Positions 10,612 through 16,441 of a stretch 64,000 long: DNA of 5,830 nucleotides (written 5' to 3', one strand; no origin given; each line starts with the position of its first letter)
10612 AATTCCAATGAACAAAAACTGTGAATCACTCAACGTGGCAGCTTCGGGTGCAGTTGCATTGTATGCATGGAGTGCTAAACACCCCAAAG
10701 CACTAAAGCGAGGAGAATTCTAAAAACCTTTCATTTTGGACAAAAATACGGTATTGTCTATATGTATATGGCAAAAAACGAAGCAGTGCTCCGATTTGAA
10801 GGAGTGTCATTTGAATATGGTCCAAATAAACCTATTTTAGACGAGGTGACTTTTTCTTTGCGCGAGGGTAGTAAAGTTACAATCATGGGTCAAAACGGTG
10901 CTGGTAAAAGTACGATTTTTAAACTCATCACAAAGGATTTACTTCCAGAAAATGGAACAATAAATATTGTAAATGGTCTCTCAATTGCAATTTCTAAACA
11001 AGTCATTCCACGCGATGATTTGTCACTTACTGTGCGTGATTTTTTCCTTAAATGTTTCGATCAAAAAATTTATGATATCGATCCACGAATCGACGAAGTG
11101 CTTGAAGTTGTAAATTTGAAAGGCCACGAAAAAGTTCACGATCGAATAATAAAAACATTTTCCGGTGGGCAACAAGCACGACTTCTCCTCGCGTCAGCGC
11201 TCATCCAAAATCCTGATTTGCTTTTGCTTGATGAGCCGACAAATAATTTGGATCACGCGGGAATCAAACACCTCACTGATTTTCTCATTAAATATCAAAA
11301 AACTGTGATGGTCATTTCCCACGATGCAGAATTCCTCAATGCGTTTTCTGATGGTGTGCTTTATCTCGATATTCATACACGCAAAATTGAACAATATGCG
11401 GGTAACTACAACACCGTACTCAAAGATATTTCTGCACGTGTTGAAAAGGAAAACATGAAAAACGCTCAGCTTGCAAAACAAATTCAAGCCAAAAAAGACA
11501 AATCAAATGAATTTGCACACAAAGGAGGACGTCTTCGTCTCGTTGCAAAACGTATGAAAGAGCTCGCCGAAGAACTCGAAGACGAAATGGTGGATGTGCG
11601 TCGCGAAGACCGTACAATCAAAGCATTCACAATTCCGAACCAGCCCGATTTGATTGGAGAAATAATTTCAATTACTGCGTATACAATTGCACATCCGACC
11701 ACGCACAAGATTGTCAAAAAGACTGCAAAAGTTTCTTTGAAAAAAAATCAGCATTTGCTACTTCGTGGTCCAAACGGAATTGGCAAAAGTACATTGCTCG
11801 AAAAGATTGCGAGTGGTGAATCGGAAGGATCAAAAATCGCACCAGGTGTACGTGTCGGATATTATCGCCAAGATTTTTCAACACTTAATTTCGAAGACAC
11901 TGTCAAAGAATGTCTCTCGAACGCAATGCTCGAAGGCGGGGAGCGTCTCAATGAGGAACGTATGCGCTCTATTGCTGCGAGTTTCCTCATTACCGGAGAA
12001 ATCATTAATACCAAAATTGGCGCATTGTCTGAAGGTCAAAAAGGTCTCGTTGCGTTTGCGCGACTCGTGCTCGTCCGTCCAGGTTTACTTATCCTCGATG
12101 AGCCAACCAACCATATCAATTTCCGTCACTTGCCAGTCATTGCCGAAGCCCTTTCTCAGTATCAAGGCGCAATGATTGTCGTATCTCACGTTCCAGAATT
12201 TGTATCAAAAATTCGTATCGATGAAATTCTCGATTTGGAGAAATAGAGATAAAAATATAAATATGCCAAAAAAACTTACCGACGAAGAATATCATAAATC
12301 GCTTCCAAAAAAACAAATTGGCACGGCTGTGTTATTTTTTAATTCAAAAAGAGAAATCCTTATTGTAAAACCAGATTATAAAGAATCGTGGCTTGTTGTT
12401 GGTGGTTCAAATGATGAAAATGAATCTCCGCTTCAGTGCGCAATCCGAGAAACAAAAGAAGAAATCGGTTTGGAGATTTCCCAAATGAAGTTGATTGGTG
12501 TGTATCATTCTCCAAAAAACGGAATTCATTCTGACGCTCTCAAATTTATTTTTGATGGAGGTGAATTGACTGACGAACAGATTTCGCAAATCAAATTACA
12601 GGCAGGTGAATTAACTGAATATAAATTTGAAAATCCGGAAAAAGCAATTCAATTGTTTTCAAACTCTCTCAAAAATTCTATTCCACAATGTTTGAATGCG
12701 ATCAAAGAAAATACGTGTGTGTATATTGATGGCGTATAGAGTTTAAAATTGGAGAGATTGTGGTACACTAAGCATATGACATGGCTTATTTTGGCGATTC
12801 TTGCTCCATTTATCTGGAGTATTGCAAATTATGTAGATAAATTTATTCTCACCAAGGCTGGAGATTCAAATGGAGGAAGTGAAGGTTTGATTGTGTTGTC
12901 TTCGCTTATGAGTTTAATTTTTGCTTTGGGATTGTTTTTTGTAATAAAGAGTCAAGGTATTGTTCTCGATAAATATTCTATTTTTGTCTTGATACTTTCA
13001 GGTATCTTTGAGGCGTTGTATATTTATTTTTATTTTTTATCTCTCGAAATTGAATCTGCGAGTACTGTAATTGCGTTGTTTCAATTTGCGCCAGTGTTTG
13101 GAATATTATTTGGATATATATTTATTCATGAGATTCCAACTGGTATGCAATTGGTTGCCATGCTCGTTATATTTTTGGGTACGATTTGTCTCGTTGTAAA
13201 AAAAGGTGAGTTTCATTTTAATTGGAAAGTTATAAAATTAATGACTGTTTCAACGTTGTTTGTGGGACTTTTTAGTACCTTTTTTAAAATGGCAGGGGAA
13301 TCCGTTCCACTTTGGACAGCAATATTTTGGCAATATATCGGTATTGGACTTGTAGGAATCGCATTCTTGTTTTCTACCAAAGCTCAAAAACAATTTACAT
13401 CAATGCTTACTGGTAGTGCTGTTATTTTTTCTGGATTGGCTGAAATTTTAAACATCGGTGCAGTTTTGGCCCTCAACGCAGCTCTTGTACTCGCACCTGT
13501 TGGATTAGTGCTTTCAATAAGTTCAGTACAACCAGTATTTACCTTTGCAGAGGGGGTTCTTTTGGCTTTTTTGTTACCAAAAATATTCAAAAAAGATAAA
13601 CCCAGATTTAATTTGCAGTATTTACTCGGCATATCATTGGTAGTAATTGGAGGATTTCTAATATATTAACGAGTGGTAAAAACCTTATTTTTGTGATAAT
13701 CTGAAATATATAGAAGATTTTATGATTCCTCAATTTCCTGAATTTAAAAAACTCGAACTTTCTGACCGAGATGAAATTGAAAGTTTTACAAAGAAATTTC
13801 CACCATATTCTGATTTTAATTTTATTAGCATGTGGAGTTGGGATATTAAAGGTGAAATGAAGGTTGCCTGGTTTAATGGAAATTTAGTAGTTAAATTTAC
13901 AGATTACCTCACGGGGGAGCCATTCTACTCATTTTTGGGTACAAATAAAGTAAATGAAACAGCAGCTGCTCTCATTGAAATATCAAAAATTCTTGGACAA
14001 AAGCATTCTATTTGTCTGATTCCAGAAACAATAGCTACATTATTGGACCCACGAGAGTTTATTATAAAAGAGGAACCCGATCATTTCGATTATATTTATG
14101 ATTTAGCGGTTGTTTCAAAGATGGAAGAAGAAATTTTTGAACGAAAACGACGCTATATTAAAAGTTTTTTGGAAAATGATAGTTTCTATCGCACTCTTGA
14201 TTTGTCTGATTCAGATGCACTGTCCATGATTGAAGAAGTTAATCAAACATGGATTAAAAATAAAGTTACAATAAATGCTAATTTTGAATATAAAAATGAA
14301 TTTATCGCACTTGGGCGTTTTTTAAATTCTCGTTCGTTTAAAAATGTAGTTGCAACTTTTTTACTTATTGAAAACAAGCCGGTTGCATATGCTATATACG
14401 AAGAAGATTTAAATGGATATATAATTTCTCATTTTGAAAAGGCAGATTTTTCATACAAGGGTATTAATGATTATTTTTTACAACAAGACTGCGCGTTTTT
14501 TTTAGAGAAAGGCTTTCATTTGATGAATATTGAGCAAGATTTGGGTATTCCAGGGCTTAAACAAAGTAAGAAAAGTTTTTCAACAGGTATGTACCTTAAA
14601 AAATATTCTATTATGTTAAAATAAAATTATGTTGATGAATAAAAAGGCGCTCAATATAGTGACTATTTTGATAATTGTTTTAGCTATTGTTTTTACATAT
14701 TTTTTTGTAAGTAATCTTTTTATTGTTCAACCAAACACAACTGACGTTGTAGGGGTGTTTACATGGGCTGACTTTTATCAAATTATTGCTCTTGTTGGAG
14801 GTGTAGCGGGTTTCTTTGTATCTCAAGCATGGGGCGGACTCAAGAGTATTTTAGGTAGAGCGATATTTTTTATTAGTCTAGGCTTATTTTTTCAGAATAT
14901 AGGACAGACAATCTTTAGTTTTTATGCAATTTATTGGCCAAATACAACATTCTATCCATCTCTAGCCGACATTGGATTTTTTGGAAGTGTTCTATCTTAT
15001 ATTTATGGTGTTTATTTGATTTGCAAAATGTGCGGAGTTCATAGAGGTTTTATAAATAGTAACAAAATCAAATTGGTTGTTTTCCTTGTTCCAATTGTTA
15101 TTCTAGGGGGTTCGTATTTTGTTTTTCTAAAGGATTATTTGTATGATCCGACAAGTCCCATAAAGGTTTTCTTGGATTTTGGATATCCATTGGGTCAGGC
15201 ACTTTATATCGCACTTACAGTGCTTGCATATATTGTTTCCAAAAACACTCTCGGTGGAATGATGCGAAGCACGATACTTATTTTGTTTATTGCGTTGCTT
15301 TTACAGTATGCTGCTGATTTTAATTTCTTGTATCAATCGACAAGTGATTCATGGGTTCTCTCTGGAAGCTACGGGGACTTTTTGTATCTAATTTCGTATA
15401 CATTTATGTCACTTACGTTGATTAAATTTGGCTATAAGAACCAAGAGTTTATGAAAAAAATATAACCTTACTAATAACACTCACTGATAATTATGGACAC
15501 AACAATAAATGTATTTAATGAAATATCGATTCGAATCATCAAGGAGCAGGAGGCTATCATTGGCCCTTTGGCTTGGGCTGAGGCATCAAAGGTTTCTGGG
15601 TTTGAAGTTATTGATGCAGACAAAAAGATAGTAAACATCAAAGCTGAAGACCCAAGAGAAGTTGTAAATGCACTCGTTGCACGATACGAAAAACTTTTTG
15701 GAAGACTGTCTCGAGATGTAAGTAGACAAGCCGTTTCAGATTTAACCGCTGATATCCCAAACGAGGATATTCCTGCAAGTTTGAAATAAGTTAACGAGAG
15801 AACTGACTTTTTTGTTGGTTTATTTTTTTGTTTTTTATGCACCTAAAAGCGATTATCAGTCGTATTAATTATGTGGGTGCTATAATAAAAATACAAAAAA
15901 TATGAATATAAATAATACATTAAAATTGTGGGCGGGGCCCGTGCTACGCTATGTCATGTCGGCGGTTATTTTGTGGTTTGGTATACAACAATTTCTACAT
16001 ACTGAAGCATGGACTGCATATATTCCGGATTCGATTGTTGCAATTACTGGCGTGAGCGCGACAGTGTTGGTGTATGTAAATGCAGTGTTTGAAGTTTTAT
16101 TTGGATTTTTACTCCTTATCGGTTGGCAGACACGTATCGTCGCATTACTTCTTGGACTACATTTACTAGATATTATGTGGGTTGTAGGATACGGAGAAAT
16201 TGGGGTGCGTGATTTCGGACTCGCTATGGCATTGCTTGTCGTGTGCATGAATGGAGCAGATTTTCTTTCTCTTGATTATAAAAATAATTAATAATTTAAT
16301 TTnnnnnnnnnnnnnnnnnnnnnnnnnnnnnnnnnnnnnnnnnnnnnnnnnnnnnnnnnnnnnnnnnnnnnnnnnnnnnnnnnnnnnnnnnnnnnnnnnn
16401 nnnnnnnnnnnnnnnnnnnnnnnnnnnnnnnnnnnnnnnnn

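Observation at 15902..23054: Extracytoplasmic flavinylation module: FMN-binding protein, ApbE, heterodimeric ABC exporter and riboflavin kinase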

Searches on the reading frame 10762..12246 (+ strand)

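Call 20: search_protein_families(library=pfam, proteins=[window:10762-12246:+], max_evalue=0.00001)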
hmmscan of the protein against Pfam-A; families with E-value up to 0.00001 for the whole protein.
window:10762-12246:+ (494 aa): 9 families
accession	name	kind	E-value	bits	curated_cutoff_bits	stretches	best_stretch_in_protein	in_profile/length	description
PF00005.33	ABC_tran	-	3.5e-45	154.4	25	2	26-161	1-137/137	ABC transporter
PF13304.12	AAA_21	-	8.7e-16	59.3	27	0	101-192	208-303/304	AAA domain, putative AbiEii toxin, Type IV TA system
PF02463.25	SMC_N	-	3.4e-10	40.2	40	0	132-195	136-205/220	RecF/RecN/SMC N terminal domain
PF13555.12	AAA_29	-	2.1e-08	34.2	27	0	29-63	15-49/61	P-loop containing region of AAA domain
PF20720.3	nSTAND3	-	3.2e-08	33.9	27.2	0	320-350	8-38/155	Novel STAND NTPase 3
PF03193.22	RsgA_GTPase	-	1.4e-06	28.7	30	0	321-352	99-129/174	RsgA GTPase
PF13173.12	AAA_14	-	4.2e-06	27.2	27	0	329-377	2-37/129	AAA domain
PF13476.12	AAA_23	-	4.7e-06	27.8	27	0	38-57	21-40/201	AAA domain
PF25199.1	nSTAND_NTPase5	-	6.7e-06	26.4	34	0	313-351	24-63/145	Novel STAND NTPase 5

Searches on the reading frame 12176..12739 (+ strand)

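Call 20: search_protein_families(library=pfam, proteins=[window:12176-12739:+], max_evalue=0.00001)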
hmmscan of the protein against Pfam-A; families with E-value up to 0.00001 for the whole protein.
window:12176-12739:+ (187 aa): 1 family
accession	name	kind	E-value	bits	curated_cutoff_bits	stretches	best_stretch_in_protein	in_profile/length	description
PF00293.34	NUDIX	-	1.8e-15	57.6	21.1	1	46-163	2-125/134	NUDIX domain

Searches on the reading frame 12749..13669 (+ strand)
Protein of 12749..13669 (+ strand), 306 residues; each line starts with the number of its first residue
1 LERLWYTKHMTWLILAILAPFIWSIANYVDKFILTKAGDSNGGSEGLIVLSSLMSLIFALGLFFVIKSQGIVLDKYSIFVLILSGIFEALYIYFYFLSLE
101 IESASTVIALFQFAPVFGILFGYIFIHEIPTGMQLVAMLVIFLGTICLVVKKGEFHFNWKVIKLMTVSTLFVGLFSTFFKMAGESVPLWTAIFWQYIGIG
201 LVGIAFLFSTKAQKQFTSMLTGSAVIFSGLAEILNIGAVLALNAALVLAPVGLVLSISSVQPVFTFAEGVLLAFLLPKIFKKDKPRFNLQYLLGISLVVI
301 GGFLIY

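Call 20: search_protein_families(library=pfam, proteins=[window:12749-13669:+], max_evalue=0.00001)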
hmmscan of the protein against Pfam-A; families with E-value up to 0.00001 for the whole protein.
window:12749-13669:+ (306 aa): 1 family
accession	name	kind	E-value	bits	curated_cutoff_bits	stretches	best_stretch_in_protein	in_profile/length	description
PF00892.27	EamA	-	2.3e-16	60.8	28.2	1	11-149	2-134/135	EamA-like transporter family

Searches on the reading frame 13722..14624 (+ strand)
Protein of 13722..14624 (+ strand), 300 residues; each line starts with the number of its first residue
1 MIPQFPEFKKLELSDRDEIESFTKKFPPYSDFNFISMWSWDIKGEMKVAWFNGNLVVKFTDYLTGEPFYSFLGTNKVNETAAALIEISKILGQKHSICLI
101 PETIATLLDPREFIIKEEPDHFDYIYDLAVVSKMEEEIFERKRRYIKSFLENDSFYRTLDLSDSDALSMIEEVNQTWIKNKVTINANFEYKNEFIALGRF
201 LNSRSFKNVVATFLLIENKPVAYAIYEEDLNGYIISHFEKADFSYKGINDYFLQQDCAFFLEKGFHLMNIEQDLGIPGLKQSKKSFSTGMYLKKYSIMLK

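Call 20: search_protein_families(library=pfam, proteins=[window:13722-14624:+], max_evalue=0.00001)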
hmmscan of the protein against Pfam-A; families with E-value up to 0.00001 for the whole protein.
window:13722-14624:+ (300 aa): 1 family
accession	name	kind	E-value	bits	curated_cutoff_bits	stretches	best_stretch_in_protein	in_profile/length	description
PF09924.15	LPG_synthase_C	-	1.3e-13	51.2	27.5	1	111-296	89-296/298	Phosphatidylglycerol lysyltransferase, C-terminal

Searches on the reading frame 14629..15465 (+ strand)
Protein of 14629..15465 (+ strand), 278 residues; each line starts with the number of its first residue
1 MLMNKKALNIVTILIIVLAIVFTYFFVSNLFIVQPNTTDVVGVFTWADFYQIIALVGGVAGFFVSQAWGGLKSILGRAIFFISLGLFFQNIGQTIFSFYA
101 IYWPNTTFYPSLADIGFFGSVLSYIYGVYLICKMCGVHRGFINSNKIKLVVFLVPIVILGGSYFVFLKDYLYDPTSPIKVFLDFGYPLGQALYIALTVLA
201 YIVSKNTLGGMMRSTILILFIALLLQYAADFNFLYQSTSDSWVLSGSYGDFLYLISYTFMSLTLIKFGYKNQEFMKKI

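Call 3: search_protein_families(library=pfam, proteins=[window:14629-15465:+], max_evalue=0.1)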
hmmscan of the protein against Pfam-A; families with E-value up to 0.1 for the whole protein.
window:14629-15465:+ (278 aa): 1 family
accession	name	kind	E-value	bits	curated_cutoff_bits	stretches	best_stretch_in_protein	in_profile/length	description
PF04087.19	DUF389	-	0.1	13.1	23.9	1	3-79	25-98/137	Domain of unknown function (DUF389)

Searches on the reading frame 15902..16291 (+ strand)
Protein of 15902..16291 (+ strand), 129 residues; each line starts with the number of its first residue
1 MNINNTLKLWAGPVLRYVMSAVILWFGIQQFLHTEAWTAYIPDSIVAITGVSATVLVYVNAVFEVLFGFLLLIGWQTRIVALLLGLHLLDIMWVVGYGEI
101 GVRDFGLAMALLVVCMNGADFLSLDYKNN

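Call 3: search_protein_families(library=pfam, proteins=[window:15902-16291:+], max_evalue=0.1)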
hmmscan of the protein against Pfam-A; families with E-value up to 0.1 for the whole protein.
window:15902-16291:+ (129 aa): 2 families
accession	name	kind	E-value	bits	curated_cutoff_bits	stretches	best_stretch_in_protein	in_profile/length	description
PF07681.17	DoxX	-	3.9e-08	34.3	23.6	1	14-95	4-83/85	DoxX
PF04173.18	DoxD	-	0.059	13.7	22.7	1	41-126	53-142/167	TQO small subunit DoxD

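Call 4: search_protein_families(library=ncbifam, proteins=[window:15902-16291:+], max_evalue=0.1)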
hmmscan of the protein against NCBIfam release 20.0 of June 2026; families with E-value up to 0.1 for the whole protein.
window:15902-16291:+ (129 aa): 1 family
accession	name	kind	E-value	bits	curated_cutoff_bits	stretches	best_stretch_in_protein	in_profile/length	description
NF052277.1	lmo0954_fam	equivalog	0.025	15.2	40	1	12-72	22-81/89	lmo0954 family membrane protein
